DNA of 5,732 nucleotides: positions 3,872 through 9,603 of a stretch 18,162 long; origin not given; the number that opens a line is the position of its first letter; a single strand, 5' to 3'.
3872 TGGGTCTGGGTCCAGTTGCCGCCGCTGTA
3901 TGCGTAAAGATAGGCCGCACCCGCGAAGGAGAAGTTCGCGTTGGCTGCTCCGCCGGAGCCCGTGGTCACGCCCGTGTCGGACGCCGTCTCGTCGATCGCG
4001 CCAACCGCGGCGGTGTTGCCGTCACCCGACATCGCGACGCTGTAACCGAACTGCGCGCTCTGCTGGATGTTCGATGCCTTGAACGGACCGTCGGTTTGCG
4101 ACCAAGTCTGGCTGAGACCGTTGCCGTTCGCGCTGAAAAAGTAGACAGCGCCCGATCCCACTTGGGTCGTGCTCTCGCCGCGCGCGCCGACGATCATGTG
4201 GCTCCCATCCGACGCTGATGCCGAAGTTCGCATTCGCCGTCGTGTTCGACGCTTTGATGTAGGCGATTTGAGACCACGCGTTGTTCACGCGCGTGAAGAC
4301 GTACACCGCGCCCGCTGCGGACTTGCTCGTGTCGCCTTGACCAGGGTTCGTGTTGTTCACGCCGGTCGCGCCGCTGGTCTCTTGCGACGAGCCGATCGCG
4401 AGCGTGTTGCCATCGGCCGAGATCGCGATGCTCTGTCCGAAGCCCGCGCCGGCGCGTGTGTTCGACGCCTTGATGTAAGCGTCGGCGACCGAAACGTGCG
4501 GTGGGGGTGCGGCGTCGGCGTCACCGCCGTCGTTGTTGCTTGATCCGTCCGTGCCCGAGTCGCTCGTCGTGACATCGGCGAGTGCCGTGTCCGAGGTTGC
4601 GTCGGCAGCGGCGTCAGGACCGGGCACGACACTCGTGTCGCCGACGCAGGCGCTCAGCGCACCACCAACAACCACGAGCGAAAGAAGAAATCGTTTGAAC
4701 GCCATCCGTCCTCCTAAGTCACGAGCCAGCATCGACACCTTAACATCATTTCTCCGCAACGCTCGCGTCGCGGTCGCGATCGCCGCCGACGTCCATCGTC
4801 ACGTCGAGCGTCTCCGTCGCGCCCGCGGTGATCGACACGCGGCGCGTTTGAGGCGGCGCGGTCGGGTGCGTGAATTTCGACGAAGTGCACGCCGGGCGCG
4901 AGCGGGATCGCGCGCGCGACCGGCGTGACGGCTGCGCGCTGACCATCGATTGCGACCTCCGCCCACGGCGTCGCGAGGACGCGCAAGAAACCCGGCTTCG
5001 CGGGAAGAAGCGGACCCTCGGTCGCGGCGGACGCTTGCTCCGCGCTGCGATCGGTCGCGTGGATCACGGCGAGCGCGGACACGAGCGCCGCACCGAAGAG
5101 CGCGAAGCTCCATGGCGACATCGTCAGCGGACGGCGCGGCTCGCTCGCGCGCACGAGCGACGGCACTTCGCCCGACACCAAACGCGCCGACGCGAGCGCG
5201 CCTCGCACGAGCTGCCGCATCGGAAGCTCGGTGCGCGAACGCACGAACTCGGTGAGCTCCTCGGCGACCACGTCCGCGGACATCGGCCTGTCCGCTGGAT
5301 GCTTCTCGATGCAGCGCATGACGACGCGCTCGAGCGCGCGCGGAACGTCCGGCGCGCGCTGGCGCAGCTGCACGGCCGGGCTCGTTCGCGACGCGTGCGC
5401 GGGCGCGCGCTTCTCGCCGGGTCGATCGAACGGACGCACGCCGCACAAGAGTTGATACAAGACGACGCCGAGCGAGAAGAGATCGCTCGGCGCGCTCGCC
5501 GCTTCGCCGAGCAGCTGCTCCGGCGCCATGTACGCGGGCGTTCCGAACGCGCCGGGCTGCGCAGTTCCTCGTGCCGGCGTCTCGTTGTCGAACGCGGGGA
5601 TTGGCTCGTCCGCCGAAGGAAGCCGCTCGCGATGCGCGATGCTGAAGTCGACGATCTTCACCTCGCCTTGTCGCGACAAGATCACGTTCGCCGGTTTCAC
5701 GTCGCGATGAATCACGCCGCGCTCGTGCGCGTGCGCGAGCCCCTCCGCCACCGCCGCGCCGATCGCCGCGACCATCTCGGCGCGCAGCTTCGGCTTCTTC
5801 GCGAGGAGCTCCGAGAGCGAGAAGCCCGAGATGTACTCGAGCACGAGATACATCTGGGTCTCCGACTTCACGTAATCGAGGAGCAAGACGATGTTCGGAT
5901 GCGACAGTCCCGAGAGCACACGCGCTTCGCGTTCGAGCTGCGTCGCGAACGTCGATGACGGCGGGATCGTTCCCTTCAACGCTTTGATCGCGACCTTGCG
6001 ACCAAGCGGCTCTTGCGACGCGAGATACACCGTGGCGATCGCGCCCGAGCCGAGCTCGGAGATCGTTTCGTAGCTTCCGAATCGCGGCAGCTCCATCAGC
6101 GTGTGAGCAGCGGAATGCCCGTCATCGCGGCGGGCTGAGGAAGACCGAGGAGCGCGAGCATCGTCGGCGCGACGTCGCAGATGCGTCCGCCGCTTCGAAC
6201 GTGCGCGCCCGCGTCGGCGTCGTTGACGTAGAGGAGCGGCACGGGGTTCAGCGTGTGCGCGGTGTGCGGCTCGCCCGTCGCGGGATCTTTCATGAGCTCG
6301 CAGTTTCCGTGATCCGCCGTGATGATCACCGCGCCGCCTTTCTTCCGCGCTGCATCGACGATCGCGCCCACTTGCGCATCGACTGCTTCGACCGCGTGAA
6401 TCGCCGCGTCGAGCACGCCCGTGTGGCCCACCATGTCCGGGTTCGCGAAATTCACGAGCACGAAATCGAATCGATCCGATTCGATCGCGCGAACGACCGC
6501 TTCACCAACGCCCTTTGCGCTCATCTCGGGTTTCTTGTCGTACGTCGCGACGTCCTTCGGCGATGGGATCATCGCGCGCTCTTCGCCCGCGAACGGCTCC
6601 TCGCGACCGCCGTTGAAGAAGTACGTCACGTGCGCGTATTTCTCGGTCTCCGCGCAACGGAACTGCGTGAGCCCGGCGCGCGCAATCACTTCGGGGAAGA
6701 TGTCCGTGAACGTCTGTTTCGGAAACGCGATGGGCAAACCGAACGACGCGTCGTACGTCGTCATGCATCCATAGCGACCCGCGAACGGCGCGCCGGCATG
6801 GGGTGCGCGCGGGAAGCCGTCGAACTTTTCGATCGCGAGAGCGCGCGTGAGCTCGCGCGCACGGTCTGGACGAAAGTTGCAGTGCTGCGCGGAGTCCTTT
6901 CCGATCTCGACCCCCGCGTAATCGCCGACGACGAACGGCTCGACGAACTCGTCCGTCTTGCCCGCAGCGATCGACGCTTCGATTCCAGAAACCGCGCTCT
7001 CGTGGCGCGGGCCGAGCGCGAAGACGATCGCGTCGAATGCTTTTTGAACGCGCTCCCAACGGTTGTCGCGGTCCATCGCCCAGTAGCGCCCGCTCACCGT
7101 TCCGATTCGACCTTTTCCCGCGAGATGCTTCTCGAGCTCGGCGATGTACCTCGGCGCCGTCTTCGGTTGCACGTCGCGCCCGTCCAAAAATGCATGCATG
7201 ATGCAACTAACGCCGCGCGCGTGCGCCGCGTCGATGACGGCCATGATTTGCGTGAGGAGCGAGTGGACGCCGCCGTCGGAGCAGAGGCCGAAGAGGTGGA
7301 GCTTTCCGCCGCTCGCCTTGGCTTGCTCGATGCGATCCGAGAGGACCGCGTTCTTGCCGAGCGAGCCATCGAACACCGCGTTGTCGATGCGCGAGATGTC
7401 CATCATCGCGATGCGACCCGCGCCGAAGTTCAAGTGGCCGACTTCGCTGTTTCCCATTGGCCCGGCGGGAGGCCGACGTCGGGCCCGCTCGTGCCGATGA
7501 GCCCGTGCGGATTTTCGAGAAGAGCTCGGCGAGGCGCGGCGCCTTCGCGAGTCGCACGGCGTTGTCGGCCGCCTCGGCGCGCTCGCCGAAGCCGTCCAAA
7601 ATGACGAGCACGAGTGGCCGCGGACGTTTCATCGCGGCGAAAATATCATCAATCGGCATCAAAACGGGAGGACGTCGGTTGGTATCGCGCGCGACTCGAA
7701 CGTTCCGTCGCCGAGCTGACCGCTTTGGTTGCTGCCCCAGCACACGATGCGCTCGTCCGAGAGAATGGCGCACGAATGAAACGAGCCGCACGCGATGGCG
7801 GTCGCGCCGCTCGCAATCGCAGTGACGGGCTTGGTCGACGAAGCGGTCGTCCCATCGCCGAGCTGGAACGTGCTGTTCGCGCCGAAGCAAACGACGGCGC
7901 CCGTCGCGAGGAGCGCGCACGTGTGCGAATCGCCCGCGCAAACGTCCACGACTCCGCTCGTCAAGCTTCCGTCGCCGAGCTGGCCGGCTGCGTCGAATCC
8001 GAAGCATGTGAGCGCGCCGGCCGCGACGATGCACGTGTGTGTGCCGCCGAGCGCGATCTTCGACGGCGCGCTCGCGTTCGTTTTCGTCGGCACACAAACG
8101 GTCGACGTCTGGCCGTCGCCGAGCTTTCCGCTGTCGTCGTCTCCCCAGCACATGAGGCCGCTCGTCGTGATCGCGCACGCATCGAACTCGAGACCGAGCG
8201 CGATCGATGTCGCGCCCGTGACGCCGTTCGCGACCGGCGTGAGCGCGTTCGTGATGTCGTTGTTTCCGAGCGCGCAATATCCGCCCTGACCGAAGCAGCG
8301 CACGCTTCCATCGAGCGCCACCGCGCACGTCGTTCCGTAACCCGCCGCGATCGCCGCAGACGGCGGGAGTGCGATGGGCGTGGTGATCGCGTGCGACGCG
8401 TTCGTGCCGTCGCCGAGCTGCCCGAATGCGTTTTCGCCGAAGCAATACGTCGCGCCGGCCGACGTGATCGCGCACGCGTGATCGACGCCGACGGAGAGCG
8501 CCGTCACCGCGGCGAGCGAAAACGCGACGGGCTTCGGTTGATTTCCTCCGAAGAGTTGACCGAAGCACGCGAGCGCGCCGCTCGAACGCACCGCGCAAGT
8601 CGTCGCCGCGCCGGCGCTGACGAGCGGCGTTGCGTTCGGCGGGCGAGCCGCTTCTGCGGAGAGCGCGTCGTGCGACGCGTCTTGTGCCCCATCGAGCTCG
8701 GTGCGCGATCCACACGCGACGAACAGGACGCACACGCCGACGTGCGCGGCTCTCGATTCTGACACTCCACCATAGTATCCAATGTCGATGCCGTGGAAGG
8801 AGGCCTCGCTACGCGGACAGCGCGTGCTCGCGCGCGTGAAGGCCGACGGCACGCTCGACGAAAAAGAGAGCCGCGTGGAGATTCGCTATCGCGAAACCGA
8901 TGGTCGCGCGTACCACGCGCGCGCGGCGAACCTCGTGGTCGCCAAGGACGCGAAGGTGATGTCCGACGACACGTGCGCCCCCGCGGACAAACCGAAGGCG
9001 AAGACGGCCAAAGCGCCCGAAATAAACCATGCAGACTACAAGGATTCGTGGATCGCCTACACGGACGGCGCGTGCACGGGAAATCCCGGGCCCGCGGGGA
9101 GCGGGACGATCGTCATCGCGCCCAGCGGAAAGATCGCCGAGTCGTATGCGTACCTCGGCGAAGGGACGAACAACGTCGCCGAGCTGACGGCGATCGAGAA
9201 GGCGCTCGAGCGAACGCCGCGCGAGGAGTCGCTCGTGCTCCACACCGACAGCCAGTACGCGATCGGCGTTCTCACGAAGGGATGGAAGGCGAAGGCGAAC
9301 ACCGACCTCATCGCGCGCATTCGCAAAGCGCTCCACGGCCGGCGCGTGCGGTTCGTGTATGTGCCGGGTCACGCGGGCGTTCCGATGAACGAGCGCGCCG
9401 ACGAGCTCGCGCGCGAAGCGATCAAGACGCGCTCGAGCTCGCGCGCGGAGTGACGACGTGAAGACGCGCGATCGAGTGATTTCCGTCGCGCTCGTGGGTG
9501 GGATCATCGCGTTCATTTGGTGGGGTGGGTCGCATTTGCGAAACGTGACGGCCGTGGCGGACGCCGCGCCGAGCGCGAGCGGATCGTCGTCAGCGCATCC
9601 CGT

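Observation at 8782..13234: Tight four-gene string: RNase HI > membrane protein with Ser/Ala/Pro-rich linker > SDR > PMT/TMTC-like GT-C glycosyltransferase. A candidate protein O-glycosylation module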

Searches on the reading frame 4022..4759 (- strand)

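Call 77: search_protein_families(library=pfam, proteins=[window:4022-4759:-], max_evalue=0.1)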
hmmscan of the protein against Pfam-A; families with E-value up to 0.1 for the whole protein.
window:4022-4759:- (245 aa): 1 family
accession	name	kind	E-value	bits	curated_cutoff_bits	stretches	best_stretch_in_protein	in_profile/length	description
PF14312.12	FG-GAP_2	-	7.3e-08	32.9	23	1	94-155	5-49/49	FG-GAP repeat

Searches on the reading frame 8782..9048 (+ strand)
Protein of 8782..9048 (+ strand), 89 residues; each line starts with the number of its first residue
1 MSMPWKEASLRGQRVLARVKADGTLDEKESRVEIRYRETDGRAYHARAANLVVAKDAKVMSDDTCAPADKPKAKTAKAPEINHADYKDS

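Call 77: search_protein_families(library=pfam, proteins=[window:8782-9048:+], max_evalue=0.1)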
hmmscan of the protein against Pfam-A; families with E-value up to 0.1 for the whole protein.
seq(89 aa): 0 families
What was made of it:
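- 8782..9453 (+): RNase HI with a conserved 89-residue N-terminal extension. It is the first gene of the string and a frequent but not universal neighbour of the SDR/GT-C pair. The extension has no Pfam hit (call 77).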

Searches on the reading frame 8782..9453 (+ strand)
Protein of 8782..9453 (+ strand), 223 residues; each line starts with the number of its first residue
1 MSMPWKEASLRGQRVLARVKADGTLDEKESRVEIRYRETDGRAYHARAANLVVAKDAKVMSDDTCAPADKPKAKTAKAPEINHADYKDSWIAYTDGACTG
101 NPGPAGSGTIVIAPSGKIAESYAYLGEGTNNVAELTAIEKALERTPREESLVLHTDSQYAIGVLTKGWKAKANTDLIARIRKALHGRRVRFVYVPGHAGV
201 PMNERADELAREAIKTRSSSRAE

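Call 4: search_protein_families(library=pfam, proteins=[window:8782-9453:+], max_evalue=0.01)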
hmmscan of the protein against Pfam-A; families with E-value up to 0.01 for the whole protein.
window:8782-9453:+ (223 aa): 2 families
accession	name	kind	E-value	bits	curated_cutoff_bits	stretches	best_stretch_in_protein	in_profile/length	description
PF00075.30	RNase_H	-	4.1e-27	95.5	25.8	1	90-214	4-140/141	RNase H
PF13456.12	RVT_3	-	5.4e-05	23.5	21.6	1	94-212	2-122/123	Reverse transcriptase-like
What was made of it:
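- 8782..9453 (+): Pfam RNase_H 4.1e-27, residues 90-214 (call 4).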

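Call 5: search_protein_families(library=ncbifam, proteins=[window:8782-9453:+], max_evalue=0.01)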
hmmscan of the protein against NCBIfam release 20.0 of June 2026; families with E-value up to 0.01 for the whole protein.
window:8782-9453:+ (223 aa): 8 families
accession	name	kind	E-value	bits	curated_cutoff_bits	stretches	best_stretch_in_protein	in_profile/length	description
NF001236.0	PRK00203.1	equivalog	5.7e-24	84.4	160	1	92-220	7-147/151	ribonuclease HI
NF041306.1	RnaseHI_Halo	equivalog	7.6e-16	58.6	300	1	32-215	20-196/197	ribonuclease HI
NF005567.0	PRK07238.1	equivalog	6.4e-15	55.3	326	1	94-220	8-137/378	bifunctional RNase H/acid phosphatase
NF005116.0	PRK06548.1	equivalog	4.3e-13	49.5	280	1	90-219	6-145/161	ribonuclease H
NF041175.1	RNAseHI_Thmprot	equivalog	4.2e-10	39.6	140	1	91-218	3-137/143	ribonuclease HI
NF046109.1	RNaseH_Halikb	equivalog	1.6e-06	28.2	320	1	65-166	57-157/211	ribonuclease H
NF010482.0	PRK13907.1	equivalog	4e-06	26.9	231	1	92-214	4-125/128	ribonuclease H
NF006433.0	PRK08719.1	subfamily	0.0056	16.5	170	0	106-214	24-145/147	ribonuclease H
